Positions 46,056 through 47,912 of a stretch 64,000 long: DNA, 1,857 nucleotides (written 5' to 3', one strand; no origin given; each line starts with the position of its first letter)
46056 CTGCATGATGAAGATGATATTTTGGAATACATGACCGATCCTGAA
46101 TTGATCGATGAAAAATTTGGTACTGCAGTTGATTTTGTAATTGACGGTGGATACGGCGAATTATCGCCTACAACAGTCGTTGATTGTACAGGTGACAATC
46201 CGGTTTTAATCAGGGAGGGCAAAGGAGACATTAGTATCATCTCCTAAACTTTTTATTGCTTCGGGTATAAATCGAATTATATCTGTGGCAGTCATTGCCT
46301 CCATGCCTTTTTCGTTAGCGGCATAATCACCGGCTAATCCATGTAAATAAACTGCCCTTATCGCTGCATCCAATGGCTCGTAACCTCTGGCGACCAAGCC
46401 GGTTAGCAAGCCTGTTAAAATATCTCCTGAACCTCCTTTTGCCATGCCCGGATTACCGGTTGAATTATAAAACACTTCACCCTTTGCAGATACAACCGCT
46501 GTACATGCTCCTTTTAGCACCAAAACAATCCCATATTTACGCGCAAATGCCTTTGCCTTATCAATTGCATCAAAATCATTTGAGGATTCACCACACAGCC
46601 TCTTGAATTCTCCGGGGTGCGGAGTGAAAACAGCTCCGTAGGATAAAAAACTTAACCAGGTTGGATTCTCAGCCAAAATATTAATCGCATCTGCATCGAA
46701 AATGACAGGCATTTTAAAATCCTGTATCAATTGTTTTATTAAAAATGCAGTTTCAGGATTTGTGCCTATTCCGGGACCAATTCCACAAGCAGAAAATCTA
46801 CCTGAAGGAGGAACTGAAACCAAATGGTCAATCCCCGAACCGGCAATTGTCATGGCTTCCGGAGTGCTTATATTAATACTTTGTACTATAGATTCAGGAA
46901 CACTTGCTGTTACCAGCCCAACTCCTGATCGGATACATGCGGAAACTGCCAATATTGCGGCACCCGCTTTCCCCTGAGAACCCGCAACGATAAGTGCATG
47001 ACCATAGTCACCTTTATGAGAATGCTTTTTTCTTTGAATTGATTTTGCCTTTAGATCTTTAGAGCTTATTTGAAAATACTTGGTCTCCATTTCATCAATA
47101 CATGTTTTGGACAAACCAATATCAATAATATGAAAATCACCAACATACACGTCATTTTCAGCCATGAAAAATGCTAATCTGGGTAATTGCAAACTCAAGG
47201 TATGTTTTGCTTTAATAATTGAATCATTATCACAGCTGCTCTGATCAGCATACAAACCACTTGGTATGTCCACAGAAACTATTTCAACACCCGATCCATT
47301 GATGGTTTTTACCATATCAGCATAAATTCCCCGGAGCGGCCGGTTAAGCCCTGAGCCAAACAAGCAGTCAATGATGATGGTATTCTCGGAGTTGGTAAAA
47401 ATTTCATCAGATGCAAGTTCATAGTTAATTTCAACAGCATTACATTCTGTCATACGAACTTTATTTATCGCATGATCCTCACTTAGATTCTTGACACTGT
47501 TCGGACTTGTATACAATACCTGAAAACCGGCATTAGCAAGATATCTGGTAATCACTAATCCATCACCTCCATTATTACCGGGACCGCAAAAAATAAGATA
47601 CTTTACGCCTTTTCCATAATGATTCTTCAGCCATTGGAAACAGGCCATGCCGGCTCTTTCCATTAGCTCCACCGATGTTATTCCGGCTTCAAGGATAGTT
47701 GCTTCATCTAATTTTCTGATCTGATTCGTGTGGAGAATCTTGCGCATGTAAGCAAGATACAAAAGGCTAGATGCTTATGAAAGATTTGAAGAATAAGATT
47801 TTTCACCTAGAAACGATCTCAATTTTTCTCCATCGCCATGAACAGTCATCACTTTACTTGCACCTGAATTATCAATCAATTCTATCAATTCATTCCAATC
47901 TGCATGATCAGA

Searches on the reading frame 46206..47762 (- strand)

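Call 39: search_protein_families(library=ncbifam, proteins=[window:46206-47762:-], max_evalue=1e-10)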
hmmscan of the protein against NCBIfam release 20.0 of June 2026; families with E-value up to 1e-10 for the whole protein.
window:46206-47762:- (518 aa): 3 families
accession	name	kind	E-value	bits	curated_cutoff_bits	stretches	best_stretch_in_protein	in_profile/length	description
NF007856.0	PRK10565.1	equivalog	2.8e-91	306.7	703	1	8-503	16-498/510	bifunctional ADP-dependent NAD(P)H-hydrate dehydratase/NAD(P)H-hydrate epimerase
TIGR00196.1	yjeF_cterm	hypoth_equivalog_domain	2.5e-66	223.8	129.85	1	236-504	7-276/277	NAD(P)H-hydrate dehydratase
TIGR00197.1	yjeF_nterm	hypoth_equivalog_domain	5.6e-41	140.4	88.6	1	12-218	5-205/206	NAD(P)H-hydrate epimerase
